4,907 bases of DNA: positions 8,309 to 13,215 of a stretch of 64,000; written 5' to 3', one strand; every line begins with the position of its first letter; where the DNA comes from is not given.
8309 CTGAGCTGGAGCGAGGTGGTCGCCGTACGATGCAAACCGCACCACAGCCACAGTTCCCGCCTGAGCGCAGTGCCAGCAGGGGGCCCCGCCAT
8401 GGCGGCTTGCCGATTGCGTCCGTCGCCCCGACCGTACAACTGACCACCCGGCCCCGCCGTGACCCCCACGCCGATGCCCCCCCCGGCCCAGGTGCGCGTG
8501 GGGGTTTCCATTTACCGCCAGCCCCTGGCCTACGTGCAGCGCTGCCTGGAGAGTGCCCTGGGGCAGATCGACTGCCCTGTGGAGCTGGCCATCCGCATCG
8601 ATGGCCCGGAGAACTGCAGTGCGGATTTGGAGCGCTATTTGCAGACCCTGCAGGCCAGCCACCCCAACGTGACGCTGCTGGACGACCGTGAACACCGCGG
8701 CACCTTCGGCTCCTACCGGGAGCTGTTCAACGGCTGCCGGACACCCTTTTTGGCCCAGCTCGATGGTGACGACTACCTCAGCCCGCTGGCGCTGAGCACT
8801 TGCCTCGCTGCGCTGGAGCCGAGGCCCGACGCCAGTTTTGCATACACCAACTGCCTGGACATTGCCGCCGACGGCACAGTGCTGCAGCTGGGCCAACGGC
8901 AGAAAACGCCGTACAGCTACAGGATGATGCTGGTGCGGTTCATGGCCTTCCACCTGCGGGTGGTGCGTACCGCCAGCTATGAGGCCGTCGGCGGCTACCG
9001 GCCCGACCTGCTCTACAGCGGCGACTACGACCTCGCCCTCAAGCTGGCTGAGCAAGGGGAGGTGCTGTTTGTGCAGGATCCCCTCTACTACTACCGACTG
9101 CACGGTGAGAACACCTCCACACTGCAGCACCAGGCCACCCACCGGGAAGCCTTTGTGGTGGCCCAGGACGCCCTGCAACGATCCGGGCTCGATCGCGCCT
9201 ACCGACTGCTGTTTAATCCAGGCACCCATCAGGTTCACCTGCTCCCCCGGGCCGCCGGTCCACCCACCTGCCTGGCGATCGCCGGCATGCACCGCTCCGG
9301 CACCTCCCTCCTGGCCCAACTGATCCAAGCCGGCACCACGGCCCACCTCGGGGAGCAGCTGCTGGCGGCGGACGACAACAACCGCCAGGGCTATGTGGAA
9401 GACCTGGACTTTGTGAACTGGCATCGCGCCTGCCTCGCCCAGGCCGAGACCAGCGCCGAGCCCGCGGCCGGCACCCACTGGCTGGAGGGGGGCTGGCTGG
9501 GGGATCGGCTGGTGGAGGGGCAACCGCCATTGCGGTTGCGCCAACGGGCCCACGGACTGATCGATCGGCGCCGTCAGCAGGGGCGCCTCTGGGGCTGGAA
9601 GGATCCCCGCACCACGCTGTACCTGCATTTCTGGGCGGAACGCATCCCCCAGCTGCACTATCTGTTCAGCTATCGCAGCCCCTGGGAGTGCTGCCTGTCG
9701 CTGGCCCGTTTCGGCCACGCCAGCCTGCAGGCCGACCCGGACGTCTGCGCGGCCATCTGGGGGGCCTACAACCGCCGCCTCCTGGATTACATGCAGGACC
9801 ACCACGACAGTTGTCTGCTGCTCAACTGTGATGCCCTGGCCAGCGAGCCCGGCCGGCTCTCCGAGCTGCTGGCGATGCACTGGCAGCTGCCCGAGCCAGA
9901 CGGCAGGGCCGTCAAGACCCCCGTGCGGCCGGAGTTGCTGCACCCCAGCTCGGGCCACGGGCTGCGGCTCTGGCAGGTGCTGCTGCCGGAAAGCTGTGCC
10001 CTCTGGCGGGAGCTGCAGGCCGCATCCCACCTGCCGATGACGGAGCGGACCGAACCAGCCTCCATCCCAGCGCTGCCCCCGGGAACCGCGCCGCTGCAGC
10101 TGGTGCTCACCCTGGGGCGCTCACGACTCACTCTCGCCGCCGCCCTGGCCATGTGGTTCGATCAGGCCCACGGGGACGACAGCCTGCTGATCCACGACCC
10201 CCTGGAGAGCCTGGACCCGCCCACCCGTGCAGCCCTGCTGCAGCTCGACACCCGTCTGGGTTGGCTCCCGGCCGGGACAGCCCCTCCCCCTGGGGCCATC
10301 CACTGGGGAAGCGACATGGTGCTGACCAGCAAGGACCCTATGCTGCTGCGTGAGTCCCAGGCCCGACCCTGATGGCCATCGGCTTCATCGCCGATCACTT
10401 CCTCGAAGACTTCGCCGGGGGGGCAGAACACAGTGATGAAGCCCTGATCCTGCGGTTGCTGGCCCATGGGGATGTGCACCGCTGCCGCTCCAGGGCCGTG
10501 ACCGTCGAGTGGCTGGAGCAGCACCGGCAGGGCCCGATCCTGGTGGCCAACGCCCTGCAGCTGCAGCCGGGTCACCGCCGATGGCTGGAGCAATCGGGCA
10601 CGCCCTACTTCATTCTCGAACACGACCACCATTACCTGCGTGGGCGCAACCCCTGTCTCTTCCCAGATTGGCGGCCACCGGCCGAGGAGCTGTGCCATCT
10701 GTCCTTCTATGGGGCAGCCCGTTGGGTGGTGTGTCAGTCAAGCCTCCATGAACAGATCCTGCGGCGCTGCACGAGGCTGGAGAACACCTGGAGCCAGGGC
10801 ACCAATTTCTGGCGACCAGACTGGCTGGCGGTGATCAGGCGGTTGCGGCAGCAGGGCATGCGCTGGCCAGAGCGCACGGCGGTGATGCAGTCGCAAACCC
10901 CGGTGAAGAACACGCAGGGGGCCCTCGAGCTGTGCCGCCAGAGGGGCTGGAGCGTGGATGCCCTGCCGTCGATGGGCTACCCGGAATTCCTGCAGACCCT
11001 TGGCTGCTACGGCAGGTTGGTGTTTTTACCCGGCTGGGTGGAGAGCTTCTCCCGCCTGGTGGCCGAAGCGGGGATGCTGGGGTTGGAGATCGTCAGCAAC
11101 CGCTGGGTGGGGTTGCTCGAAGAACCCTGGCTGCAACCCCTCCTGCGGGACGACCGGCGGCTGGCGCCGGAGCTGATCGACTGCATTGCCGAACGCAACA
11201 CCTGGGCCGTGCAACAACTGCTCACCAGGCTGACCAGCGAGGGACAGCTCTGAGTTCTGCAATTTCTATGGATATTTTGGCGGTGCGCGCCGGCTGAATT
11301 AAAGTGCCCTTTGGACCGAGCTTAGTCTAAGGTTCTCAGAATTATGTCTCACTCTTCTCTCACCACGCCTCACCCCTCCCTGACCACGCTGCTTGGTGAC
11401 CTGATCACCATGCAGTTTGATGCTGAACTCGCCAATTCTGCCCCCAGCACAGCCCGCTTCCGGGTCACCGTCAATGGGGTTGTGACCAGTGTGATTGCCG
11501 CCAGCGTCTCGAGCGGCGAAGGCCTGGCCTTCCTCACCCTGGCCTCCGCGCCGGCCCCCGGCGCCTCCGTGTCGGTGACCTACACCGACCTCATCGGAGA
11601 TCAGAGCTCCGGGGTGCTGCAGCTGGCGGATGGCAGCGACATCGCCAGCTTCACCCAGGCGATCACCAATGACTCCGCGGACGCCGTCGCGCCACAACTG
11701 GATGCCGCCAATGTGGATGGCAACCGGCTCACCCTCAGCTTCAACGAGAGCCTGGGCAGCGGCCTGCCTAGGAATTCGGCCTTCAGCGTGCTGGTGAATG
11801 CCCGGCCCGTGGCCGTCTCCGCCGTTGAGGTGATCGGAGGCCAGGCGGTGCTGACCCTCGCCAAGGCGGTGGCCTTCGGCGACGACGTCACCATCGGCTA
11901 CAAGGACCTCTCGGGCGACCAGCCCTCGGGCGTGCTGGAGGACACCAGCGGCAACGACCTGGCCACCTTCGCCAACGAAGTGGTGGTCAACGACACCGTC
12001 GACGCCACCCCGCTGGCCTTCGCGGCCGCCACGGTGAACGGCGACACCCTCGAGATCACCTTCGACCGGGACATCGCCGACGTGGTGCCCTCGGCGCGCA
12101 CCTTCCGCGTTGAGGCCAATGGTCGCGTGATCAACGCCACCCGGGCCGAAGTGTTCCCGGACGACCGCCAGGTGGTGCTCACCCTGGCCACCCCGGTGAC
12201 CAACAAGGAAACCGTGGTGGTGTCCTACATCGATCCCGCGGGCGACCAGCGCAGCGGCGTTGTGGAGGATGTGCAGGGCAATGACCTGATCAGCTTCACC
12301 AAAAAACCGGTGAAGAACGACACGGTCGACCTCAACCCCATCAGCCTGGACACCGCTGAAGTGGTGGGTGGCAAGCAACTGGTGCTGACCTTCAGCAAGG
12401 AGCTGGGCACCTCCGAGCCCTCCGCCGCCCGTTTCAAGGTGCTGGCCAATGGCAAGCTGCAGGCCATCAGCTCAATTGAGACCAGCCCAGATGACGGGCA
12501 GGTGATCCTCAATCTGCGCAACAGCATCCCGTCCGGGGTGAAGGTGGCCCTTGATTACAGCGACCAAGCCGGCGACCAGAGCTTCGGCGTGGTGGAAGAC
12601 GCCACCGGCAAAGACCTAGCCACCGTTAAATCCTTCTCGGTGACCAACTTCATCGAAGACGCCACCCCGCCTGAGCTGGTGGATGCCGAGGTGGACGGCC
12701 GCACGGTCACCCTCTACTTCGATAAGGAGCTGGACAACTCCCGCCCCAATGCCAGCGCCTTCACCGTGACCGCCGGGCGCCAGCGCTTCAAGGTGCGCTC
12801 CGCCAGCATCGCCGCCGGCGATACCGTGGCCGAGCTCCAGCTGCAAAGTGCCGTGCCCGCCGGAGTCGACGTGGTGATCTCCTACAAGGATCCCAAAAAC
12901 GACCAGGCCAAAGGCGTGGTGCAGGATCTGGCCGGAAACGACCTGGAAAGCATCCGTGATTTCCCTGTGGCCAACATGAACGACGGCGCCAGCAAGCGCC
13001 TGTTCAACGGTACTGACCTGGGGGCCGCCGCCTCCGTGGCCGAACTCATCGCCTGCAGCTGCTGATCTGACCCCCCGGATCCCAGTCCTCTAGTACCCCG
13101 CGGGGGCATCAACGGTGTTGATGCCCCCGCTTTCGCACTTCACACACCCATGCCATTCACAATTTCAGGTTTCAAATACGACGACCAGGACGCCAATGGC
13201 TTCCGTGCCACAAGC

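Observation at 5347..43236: Six-member family: a fixed 5xSwmB C-terminal cassette carrying interchangeable N-terminal heads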

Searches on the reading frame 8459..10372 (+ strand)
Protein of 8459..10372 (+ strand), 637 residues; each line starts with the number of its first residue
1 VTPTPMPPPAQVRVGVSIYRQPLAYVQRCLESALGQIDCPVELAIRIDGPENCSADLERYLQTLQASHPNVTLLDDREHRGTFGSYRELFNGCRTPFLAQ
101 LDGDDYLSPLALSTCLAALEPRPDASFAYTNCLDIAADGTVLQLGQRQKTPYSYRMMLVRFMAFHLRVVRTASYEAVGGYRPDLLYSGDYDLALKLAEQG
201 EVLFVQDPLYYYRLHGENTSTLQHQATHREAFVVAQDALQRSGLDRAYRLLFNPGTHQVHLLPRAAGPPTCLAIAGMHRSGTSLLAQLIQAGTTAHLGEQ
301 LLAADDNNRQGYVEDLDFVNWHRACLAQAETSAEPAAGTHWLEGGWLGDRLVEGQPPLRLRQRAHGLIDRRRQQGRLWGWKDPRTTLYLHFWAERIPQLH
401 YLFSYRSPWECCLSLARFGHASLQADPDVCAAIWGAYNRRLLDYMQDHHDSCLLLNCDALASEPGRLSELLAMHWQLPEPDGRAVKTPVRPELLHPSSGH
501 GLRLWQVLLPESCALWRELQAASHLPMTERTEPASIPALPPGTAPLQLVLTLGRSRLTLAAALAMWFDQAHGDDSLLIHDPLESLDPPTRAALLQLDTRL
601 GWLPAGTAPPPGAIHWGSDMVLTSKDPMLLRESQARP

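Call 5: search_protein_families(library=pfam, proteins=[window:8459-10372:+], max_evalue=0.001)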
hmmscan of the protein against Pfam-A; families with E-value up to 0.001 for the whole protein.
window:8459-10372:+ (637 aa): 2 families
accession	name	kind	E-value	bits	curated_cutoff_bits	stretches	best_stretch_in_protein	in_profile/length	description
PF00535.33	Glycos_transf_2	-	9.9e-08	32.5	23.3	1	16-131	4-114/168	Glycosyl transferase family 2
PF13469.12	Sulfotransfer_3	-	1.6e-06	29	27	1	274-447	4-178/216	Sulfotransferase family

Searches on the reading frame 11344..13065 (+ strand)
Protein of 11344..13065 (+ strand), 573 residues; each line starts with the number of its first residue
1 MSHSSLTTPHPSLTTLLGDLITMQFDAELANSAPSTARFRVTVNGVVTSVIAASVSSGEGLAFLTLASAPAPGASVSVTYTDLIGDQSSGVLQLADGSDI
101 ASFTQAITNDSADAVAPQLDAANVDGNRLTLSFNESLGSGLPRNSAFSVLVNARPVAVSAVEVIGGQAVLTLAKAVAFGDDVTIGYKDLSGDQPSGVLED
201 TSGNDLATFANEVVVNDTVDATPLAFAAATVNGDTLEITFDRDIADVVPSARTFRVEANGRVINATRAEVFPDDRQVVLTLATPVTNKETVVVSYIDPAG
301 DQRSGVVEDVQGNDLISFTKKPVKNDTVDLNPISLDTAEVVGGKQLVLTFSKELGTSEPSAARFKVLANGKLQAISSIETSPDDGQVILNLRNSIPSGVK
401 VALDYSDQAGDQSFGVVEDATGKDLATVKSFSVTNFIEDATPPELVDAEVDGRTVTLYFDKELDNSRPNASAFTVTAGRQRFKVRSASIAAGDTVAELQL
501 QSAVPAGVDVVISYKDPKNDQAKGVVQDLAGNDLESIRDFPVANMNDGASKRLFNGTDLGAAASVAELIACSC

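Call 3: search_protein_families(library=pfam, proteins=[window:11344-13065:+], max_evalue=0.01)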
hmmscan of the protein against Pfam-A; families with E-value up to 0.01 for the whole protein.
window:11344-13065:+ (573 aa): 3 families
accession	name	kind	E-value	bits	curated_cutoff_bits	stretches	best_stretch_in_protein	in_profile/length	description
PF13753.12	SWM_repeat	-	3.6e-65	216.7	27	5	439-518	2-85/86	Putative flagellar system-associated repeat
PF13205.12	Big_5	-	7.4e-06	27.1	23.6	0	113-184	8-81/105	Bacterial Ig-like domain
PF09255.16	Antig_Caf1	-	0.0084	16.7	25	0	63-131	32-101/136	Caf1 Capsule antigen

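Call 18: find_homologous_proteins(query=window:11344-13062:+, max_evalue=1e-10)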
Query window:11344-13062:+ (573 aa): 19 proteins with E <= 1e-10 among 8000 candidates.
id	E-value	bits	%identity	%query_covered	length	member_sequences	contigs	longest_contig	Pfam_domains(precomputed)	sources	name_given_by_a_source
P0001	0.0e+0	1199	100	100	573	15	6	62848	PF13205.13,PF13753.13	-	-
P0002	2.9e-196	671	60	97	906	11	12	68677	PF13205.13,PF00092.35,PF13519.13,PF13753.13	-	-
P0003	1.2e-146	508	51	92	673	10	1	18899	PF10989.14,PF13205.13,PF18957.7,PF13753.13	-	-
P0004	1.2e-131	458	45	94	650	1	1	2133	PF13205.13,PF13753.13,PF04234.19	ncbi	-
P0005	1.9e-65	240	30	84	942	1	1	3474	PF13205.13,PF13753.13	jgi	jgi:uncharacterized repeat protein (TIGR02059 family)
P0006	3.7e-56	209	30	92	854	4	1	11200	PF13753.13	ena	-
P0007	1.7e-54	204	31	92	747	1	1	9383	PF13205.13,PF13753.13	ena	-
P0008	7.0e-45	172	27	87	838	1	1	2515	PF13753.13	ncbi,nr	ncbi:MAG: SwmB domain-containing protein, partial [Bacteroidales bacterium]|nr:SwmB domain-containin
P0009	3.4e-37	147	29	97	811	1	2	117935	PF24328.3,PF01108.24,PF13205.13,PF24943.1,PF13753.13,PF00041.28,PF16656.12,PF04234.19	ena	-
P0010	3.5e-35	140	32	68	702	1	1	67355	PF13205.13,PF08378.18,PF13753.13,PF00041.28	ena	-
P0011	9.5e-35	139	28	87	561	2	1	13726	PF13753.13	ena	-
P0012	2.0e-34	138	29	91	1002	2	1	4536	PF13205.13,PF13753.13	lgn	-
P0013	2.7e-26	111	29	74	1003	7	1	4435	PF13205.13,PF13753.13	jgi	jgi:uncharacterized repeat protein (TIGR02059 family)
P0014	1.6e-22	98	27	87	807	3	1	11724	PF13753.13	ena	-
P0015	3.1e-21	94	29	53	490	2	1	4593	PF13753.13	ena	-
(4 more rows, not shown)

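Call 28: search_protein_representatives(alignment_id=A1)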
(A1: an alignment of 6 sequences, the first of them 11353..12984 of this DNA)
Query: 6 sequences, 545 profile positions. Proteins with E-value up to 0.001 (for the whole library): 6825; up to 1e-10: 3561; up to 1e-30: 1116. The best 150 are listed.
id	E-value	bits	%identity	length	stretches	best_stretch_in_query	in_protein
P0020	0.0e+00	2836.5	-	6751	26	106-544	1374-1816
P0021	0.0e+00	1823.5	-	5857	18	57-330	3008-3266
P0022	0.0e+00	1737.3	-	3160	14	105-544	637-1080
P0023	0.0e+00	1647.2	-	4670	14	96-536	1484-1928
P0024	0.0e+00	1320.2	-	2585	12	5-315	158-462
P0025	0.0e+00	1311.6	-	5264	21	28-442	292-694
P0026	0.0e+00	1282.5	-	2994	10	106-536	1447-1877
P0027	0.0e+00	1209.5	-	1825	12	89-331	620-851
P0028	0.0e+00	1126.1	-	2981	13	27-247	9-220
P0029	0.0e+00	1108.1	-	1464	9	5-327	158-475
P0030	0.0e+00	1073.0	-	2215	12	85-331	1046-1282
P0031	0.0e+00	1063.1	-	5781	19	9-327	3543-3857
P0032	5.3e-296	998.9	-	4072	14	70-329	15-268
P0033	1.1e-277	938.4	-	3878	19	30-520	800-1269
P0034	4.8e-274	926.4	-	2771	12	39-326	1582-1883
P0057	1.5e-200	683.9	-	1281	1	4-543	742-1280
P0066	6.1e-173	592.7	-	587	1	8-545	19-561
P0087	1.2e-146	506.0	-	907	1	7-545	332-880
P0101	1.7e-137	475.8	-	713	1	4-543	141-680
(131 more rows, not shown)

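Call 30: find_related_loci(query=A1, collection=genome_contigs, flank=10000)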
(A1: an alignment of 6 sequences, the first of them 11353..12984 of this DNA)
Query A1 (544 aa) in genome_contigs; peptide patterns used: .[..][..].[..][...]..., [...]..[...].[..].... (x = any residue, [..] = any of these).
242 stretches matched a pattern; 32 encode a relative of the query (tblastn E <= 1e-3); 31 distinct loci.
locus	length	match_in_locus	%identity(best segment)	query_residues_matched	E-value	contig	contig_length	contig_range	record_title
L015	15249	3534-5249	36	6-542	2e-101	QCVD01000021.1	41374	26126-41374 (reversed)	Synechococcus sp. AG-683-C23 Ga0171724_121, whole genome shotgun sequence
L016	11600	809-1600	46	16-542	4e-52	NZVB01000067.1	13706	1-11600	MAG: Cyanobium sp. NAT70 47877, whole genome shotgun sequence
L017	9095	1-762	35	15-544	3e-37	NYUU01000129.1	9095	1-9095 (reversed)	MAG: Synechococcus sp. CPC35 MHASMcontig_310479, whole genome shotgun sequence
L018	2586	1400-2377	32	3-539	8e-37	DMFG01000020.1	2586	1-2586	MAG TPA_asm: Coxiellaceae bacterium isolate UBA9148 contig_246100, whole genome shotgun sequence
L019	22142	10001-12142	28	15-530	2e-35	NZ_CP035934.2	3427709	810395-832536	Acinetobacter cumulans strain WCHAc060092 chromosome, complete genome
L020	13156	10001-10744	37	89-541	3e-33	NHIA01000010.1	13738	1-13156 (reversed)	MAG: Cyanobacteria bacterium TMED177 118966, whole genome shotgun sequence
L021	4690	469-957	41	61-542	7e-24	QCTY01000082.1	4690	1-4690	Synechococcus sp. AG-676-F02 Ga0171711_1082, whole genome shotgun sequence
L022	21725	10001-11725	29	46-542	9e-27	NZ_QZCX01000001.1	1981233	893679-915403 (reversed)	Verminephrobacter aporrectodeae subsp. tuberculatae strain AtM6-40 1, whole genome shotgun sequence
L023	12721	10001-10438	43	112-541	4e-16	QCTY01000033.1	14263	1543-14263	Synechococcus sp. AG-676-F02 Ga0171711_1033, whole genome shotgun sequence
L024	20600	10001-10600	34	39-541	7e-15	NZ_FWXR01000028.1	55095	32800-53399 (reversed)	Fulvimarina manganoxydans strain CGMCC 1.10972, whole genome shotgun sequence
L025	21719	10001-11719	42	110-541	5e-14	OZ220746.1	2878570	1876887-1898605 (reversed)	MAG: Rhodothermales bacterium isolate 9cc831bd-bc70-4893-94b0-cd5ea3f684b8 genome assembly, chromosome: 1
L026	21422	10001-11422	32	7-541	9e-14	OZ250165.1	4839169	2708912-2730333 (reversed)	MAG: Longimicrobiales bacterium isolate 36211dbd-b4a1-46f7-a7f4-81aaf8368965 genome assembly, chromosome: 1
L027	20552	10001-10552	36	103-536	8e-12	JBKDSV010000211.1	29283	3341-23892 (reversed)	MAG: Cyanobacteriota bacterium isolate samp_4340_concoct_270 samp_4340_888634, whole genome shotgun sequence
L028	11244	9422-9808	38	109-536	2e-11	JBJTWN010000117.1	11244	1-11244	MAG: Cyanobium sp. isolate samp_4444_semibin_549 samp_4444_836031, whole genome shotgun sequence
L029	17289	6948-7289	37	101-536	2e-9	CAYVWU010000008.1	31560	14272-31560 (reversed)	MAG TPA_asm: uncultured Cyanobium sp. isolate SRP278252_co3_177 genome assembly, contig: NODE_2202_length_31560_cov_9.29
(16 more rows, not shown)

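Call 36: search_protein_families(library=ncbifam, proteins=[window:11344-13062:+], max_evalue=0.001)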
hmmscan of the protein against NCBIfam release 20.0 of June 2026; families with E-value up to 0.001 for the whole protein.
window:11344-13062:+ (573 aa): 1 family
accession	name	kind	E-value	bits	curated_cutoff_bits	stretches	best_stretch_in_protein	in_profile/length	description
TIGR02059.1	swm_rep_I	domain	4.1e-42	142.5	40.1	5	103-189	8-98/101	cyanobacterial long protein repeat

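Call 38: find_encoding_contigs(protein=P0087, flank=10000, max_places=4)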
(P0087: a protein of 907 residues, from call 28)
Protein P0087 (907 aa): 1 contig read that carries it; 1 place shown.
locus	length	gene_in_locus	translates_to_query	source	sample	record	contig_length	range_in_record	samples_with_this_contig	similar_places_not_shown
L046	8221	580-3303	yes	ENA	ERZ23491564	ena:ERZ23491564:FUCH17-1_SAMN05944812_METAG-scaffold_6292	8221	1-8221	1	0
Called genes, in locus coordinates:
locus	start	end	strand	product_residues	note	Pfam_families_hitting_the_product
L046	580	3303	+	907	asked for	PF00092:VWA (weak), PF13753:SWM_repeat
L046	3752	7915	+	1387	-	PF13753:SWM_repeat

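Call 40: find_encoding_contigs(protein=P0066, flank=10000, max_places=4)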
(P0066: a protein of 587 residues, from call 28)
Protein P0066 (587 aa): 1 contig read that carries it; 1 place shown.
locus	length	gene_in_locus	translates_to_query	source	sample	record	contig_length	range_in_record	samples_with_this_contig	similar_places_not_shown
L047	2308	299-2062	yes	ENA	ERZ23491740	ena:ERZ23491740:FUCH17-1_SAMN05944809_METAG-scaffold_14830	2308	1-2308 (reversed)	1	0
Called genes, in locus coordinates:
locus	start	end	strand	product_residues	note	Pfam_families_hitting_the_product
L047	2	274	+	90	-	?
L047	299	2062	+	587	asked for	PF13753:SWM_repeat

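Call 41: find_encoding_contigs(protein=P0057, flank=10000, max_places=4)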
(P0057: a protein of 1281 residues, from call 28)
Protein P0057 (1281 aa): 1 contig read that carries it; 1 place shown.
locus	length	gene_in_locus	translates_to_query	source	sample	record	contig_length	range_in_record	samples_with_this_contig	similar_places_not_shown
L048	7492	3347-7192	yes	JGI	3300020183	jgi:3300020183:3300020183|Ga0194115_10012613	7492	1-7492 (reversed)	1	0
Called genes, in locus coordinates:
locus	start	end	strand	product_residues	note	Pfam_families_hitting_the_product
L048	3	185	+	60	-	?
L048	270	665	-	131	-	-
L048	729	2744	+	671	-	PF01757:Acyl_transf_3, PF19040:SGNH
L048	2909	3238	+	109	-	PF00239:Resolvase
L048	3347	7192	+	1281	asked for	PF06739:SBBP (faint), PF07867:DUF1654 (faint), PF10989:DUF2808 (faint), PF13753:SWM_repeat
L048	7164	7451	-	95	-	-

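Call 42: find_encoding_contigs(protein=P0101, flank=10000, max_places=4)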
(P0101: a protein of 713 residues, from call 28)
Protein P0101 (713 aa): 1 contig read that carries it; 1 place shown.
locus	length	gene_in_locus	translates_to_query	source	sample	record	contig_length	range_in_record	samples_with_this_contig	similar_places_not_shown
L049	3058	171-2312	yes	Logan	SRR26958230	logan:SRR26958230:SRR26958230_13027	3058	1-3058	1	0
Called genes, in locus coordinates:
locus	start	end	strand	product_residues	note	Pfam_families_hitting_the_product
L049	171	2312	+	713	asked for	PF13753:SWM_repeat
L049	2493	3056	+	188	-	?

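Call 68: search_solved_structures(query=A1, max_evalue=1)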
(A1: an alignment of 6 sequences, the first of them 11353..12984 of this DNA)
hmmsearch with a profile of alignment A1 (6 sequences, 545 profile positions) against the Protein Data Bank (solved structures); distinct sequences matched with E-value up to 1: 1.
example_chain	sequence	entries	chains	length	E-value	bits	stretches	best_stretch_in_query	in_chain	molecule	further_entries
4lr4_A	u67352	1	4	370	0.22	13.2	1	392-467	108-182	hypothetical protein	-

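Call 81: search_protein_families(library=pfam, proteins=[L015:957-5261:+, L015:6067-7032:-, L015:7466-8608:+, L015:9924-13538:+, L015:13599-14726:+, L046:5423-7915:+, L016:602-2098:+], max_evalue=0.001)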
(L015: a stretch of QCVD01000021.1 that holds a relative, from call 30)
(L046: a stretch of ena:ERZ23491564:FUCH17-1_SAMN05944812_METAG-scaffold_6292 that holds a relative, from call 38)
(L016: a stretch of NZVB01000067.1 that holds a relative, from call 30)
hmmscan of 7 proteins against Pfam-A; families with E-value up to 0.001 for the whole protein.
L015:957-5261:+ (1434 aa): 2 families
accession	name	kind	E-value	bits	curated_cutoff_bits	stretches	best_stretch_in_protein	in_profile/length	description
PF13753.12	SWM_repeat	-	1.3e-51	173.2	27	5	1106-1179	7-84/86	Putative flagellar system-associated repeat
PF10989.13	DUF2808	-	3.9e-08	33.9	25.3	0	913-962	58-113/146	Protein of unknown function (DUF2808)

L015:6067-7032:- (321 aa): 3 families
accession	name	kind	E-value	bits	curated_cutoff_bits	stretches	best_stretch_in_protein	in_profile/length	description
PF00589.27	Phage_integrase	-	2.5e-27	96.2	27.1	1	146-312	3-170/172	Phage integrase family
PF02899.23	Phage_int_SAM_1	-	5.7e-08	33.4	22.3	1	41-115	9-79/83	Phage integrase, N-terminal SAM-like domain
PF13495.12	Phage_int_SAM_4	-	0.00031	21.5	27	1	42-115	12-78/85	Phage integrase, N-terminal SAM-like domain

L015:7466-8608:+ (380 aa): 3 families
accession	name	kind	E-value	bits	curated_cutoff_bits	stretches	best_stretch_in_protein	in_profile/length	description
PF01170.24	UPF0020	-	8.6e-44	150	22.3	1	168-374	1-195/197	RMKL-like, methyltransferase domain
PF02926.22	THUMP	-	3.3e-12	47.1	20.6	1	75-159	5-84/84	THUMP domain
PF22020.1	RlmL_1st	-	2.6e-08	34.1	27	1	10-63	3-55/55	RlmL ferredoxin-like domain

L015:9924-13538:+ (1204 aa): 6 families
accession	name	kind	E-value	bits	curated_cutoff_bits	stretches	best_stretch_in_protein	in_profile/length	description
PF02463.25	SMC_N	-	2.4e-55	187.8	40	1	3-1194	1-218/220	RecF/RecN/SMC N terminal domain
PF06470.18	SMC_hinge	-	8.7e-29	100.7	22.5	1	541-667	2-114/116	SMC proteins Flexible Hinge Domain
PF13476.12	AAA_23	-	4.2e-13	50.8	27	1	8-303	3-192/201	AAA domain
PF13304.12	AAA_21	-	6.3e-10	40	27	2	27-55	1-26/304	AAA domain, putative AbiEii toxin, Type IV TA system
PF13555.12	AAA_29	-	1.6e-05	25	27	1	9-49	6-46/61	P-loop containing region of AAA domain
PF13175.12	AAA_15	-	0.00021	21.5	32.1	1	3-43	2-41/374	AAA ATPase domain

L015:13599-14726:+ (375 aa): 1 family
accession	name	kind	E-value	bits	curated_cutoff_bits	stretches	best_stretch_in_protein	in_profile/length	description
PF05239.21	PRC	-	2.3e-18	66.4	21.2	2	103-178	5-76/78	PRC-barrel domain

L046:5423-7915:+ (830 aa): 0 families

L016:602-2098:+ (499 aa): 3 families
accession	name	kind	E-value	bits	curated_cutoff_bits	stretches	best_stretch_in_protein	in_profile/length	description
PF13753.12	SWM_repeat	-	1.6e-23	83.1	27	2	187-266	2-85/86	Putative flagellar system-associated repeat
PF13205.12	Big_5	-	8.2e-05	23.7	23.6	0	200-280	22-93/105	Bacterial Ig-like domain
PF04234.18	CopC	-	0.00077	20.9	23.3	0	90-159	18-80/92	CopC domain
